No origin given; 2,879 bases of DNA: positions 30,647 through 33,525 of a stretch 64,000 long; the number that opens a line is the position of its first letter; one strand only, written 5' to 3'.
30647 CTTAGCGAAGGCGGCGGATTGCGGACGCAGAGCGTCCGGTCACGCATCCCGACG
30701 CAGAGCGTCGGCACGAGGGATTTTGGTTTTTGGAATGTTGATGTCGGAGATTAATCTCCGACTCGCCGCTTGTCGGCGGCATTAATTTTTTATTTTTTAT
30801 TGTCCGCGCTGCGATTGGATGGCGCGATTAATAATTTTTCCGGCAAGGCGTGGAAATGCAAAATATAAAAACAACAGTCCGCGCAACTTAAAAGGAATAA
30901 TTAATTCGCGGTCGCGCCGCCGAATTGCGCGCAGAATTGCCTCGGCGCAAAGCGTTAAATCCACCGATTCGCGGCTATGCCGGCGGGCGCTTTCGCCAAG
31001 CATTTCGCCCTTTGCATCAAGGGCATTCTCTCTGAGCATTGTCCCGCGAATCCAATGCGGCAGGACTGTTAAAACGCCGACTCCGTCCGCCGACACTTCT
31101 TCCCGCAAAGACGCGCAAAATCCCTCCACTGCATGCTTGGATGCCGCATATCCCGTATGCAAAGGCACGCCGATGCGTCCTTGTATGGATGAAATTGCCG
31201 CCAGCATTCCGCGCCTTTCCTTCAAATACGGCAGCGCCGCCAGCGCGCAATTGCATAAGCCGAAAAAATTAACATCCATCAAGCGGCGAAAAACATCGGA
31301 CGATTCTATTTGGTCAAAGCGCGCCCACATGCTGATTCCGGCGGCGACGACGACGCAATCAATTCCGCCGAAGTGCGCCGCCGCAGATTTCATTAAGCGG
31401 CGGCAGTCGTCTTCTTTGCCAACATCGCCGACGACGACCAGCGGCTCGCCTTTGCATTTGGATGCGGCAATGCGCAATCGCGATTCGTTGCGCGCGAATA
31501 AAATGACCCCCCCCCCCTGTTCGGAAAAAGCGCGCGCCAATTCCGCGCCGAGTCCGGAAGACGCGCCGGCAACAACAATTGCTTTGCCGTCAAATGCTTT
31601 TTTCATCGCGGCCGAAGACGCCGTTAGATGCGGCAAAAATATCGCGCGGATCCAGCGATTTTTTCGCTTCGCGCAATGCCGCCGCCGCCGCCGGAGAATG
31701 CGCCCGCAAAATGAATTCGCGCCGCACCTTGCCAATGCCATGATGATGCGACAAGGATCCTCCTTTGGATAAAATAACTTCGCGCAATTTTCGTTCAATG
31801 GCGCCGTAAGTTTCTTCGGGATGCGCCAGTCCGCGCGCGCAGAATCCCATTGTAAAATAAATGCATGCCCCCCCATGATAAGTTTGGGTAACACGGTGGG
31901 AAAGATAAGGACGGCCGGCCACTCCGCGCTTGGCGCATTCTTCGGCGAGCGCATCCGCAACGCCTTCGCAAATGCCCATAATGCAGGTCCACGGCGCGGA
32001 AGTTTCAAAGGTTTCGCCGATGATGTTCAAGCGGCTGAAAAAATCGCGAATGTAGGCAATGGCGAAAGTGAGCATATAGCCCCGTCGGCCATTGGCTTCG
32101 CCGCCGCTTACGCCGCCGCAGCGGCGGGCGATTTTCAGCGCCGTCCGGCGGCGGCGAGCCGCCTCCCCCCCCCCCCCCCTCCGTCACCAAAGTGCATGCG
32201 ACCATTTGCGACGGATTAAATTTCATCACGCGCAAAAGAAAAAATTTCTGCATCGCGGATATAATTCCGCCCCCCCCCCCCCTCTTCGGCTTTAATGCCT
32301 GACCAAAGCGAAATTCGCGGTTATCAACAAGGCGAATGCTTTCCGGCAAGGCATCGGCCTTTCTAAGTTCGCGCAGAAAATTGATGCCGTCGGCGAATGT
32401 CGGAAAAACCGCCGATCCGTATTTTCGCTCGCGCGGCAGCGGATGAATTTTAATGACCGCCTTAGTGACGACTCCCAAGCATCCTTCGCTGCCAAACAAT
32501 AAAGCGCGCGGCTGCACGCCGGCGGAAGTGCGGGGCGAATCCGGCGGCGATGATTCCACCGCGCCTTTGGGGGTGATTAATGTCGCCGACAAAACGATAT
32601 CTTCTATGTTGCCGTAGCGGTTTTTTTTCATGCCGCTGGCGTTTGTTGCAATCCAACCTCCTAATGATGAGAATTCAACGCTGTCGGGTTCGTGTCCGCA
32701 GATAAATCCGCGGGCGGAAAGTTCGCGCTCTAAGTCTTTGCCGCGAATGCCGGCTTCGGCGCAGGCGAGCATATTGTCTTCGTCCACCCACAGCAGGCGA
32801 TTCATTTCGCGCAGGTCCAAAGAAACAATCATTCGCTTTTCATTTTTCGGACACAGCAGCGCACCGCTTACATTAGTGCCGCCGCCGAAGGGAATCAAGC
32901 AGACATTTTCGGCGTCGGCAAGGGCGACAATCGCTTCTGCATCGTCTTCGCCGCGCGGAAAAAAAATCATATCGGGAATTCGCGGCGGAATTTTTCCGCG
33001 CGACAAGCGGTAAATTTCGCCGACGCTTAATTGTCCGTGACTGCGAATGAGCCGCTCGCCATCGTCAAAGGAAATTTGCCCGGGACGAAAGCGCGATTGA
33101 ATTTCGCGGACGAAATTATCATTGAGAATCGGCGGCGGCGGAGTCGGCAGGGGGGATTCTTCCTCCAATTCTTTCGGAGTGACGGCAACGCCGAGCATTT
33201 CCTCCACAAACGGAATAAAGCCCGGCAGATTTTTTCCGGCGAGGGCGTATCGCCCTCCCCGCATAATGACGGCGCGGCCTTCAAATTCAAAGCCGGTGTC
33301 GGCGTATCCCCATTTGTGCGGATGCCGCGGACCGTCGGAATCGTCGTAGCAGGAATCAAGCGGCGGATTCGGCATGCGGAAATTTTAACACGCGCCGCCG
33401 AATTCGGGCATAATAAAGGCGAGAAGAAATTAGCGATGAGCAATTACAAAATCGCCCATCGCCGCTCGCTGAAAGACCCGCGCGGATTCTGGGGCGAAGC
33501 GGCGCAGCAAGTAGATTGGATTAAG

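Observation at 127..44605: About 20 long C/G homopolymer tracts (10-16 nt), clustered in four regions and mostly in-frame inside conserved enzymes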

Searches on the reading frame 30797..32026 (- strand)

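Call 6: search_protein_families(library=ncbifam, proteins=[window:30797-32008:-], max_evalue=0.00001)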
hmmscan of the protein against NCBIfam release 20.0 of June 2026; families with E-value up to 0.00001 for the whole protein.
window:30797-32008:- (403 aa): 201 families (the best 25 are shown)
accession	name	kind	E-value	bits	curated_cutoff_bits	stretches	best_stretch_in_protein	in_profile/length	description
NF004825.0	PRK06181.1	equivalog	5e-77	258.8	215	1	137-401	2-267/268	SDR family oxidoreductase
NF004526.0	PRK05872.1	subfamily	2.1e-46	158.4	276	1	136-399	5-267/297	short-chain dehydrogenase/reductase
NF005495.0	PRK07109.1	subfamily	1.9e-45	155.6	264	1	136-398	3-264/334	SDR family oxidoreductase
NF006123.0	PRK08267.1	equivalog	1.2e-34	119.8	261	1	142-398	3-257/261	SDR family oxidoreductase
NF005878.0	PRK07825.1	subfamily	3.5e-34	118.4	287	1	135-400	3-255/278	short chain dehydrogenase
NF005437.0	PRK07024.1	equivalog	8.4e-34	117.1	266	1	142-330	5-196/259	SDR family oxidoreductase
NF004824.0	PRK06180.1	subfamily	1.7e-33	116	298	1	142-321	5-184/279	oxidoreductase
NF052558.1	MBtsdlDhBudC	equivalog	7.1e-33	114.2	270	1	139-328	1-190/250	meso-2,3-butanediol dehydrogenase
NF004198.0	PRK05653.1-3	equivalog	3.9e-31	108.4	296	1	137-338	3-207/248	3-oxoacyl-ACP reductase FabG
NF009466.0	PRK12826.1-2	subfamily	5.5e-31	107.9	222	1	143-333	5-200/248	3-oxoacyl-ACP reductase FabG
NF005881.0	PRK07832.1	equivalog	2.1e-30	105.9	296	1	136-365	4-241/287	SDR family oxidoreductase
NF005594.0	PRK07326.1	equivalog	8e-30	104.1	271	1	138-320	3-186/237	SDR family oxidoreductase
NF006114.0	PRK08263.1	subfamily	8.1e-30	104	290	1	144-360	6-229/280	short chain dehydrogenase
NF005559.1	PRK07231.1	subfamily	1.1e-29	103.6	215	1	139-330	2-196/249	glucose 1-dehydrogenase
NF004823.0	PRK06179.1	subfamily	1.4e-29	103.4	310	1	142-337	6-195/271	oxidoreductase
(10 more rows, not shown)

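Call 34: search_protein_families(library=pfam, proteins=[window:30797-32026:-], max_evalue=0.001)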
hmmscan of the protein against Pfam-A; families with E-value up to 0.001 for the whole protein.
window:30797-32026:- (409 aa): 5 families
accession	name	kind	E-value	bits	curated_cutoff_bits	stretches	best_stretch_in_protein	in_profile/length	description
PF00106.31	adh_short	-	2e-42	145.3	26.6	1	148-333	1-189/195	short chain dehydrogenase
PF13561.12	adh_short_C2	-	4.1e-32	112.1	27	1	154-349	1-197/236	Enoyl-(Acyl carrier protein) reductase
PF08659.16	KR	-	1.5e-10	41.8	22.6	1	150-309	3-165/180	KR domain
PF13460.12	NAD_binding_10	-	6e-05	23.4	27.2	1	154-231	1-70/184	NAD(P)H-binding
PF01370.27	Epimerase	-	0.00014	21.8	20.9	0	150-236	1-79/240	NAD dependent epimerase/dehydratase family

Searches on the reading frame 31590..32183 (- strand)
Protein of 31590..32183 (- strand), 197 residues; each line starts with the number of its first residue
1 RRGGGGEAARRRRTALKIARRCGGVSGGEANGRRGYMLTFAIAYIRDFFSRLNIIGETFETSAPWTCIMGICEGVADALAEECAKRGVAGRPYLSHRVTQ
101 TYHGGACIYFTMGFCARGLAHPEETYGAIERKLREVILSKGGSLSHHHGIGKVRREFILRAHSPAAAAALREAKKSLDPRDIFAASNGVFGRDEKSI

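Call 34: search_protein_families(library=pfam, proteins=[window:31590-32183:-], max_evalue=0.001)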
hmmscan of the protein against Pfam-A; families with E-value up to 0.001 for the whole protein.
window:31590-32183:- (197 aa): 1 family
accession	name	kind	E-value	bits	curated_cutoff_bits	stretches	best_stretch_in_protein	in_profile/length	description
PF02913.24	FAD-oxidase_C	-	2.5e-25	90.1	21.2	1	8-184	74-244/248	FAD linked oxidases, C-terminal domain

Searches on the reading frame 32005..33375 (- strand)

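Call 6: search_protein_families(library=ncbifam, proteins=[window:32005-33375:-], max_evalue=0.00001)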
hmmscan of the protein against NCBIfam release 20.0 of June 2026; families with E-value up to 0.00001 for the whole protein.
window:32005-33375:- (456 aa): 5 families
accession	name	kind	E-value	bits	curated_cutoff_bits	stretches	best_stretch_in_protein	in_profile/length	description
TIGR00387.1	glcD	equivalog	2.7e-35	122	567.9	1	138-356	2-216/413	glycolate oxidase subunit GlcD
NF049975.1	2HglutDHaseYdiJ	equivalog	1.1e-17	63.2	1350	1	132-276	50-192/1018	D-2-hydroxyglutarate dehydrogenase YdiJ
NF008408.0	PRK11230.1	equivalog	4.9e-16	58.3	897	1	134-356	56-273/499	glycolate oxidase subunit GlcD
NF008439.0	PRK11282.1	equivalog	1e-11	44.3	284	1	185-318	44-178/358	glycolate oxidase subunit GlcE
TIGR01678.1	FAD_lactone_ox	subfamily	5.7e-06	25.5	396.8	1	133-312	14-180/438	sugar 1,4-lactone oxidase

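Call 34: search_protein_families(library=pfam, proteins=[window:32005-33375:-], max_evalue=0.001)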
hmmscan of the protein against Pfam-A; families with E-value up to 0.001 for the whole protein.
window:32005-33375:- (456 aa): 2 families
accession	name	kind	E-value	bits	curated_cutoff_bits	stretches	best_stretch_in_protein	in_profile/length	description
PF01565.28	FAD_binding_4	-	3.4e-36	124.4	26.4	1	134-273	1-135/139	FAD binding domain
PF02913.24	FAD-oxidase_C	-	2.5e-06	27.8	21.2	1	313-365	1-53/248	FAD linked oxidases, C-terminal domain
